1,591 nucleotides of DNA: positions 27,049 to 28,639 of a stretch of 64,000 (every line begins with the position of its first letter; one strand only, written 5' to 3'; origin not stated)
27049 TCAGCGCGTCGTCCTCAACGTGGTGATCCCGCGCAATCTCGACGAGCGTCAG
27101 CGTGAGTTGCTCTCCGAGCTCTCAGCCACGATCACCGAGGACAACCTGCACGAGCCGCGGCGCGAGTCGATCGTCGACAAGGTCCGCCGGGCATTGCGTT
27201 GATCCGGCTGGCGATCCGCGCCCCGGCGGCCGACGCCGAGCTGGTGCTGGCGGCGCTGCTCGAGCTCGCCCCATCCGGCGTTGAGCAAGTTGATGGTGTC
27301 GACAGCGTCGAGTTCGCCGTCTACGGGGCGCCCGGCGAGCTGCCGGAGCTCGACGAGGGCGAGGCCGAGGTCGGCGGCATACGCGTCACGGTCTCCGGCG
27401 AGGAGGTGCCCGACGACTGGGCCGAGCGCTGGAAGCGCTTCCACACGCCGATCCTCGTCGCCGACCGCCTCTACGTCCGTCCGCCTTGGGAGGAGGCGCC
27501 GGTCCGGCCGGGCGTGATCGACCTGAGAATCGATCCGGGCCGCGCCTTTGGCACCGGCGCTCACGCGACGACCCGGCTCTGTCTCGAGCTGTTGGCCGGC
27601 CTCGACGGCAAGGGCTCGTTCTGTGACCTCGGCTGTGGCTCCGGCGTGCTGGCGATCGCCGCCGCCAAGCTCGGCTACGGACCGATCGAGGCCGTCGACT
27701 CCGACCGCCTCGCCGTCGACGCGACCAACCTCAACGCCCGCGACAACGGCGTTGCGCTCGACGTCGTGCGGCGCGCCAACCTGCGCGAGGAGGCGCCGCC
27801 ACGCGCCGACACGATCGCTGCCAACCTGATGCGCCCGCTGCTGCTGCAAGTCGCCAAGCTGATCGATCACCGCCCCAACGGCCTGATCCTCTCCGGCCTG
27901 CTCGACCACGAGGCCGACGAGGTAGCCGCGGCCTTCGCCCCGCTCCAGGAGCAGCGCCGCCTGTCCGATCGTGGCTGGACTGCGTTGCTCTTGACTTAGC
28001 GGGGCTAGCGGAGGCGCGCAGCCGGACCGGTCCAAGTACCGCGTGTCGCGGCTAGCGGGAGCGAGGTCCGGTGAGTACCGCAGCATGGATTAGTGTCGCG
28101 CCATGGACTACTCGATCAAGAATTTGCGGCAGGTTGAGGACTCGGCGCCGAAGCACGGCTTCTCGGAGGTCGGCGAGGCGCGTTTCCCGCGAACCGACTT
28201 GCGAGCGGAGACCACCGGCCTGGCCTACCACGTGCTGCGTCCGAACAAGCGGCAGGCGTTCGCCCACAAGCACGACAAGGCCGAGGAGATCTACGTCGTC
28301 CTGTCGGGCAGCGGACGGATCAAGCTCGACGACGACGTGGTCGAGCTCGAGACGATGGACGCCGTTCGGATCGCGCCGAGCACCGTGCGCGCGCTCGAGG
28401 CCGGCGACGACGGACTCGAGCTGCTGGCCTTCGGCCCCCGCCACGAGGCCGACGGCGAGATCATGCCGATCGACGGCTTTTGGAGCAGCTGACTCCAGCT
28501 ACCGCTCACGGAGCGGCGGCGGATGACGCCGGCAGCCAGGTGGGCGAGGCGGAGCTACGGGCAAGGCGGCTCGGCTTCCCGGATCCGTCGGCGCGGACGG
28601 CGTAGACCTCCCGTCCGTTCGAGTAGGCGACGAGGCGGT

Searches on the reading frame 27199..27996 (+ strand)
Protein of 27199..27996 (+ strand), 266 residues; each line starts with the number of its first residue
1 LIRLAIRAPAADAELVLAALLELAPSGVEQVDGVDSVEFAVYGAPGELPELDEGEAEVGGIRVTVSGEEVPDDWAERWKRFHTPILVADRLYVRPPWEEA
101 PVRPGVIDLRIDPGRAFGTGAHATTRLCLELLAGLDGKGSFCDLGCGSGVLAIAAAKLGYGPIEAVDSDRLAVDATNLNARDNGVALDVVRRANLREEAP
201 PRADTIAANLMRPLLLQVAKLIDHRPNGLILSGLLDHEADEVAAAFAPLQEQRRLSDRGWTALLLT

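Call 57: search_protein_families(library=pfam, proteins=[window:27199-27996:+])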
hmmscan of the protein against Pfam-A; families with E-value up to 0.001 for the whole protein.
window:27199-27996:+ (266 aa): 4 families
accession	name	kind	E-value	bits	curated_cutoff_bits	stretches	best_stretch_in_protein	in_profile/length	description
PF06325.19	PrmA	-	8.8e-46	157.2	22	1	68-263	90-291/296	Ribosomal protein L11 methyltransferase (PrmA)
PF05175.20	MTS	-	4.4e-09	36.6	23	1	125-209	20-105/170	Methyltransferase small domain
PF13489.12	Methyltransf_23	-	7.9e-05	22.9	27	1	127-186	12-61/164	Methyltransferase domain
PF13649.12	Methyltransf_25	-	0.00024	22.1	27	1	142-193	2-54/97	Methyltransferase domain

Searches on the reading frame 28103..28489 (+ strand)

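Call 57: search_protein_families(library=pfam, proteins=[window:28103-28489:+])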
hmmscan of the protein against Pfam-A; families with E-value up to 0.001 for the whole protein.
window:28103-28489:+ (129 aa): 2 families
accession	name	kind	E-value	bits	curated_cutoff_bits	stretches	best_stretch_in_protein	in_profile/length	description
PF07883.17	Cupin_2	-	2.5e-07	30.7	27.2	1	44-103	4-62/70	Cupin domain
PF01050.24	MannoseP_isomer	-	0.00066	20.3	23.6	1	44-100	34-89/116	Mannose-6-phosphate isomerase C-terminal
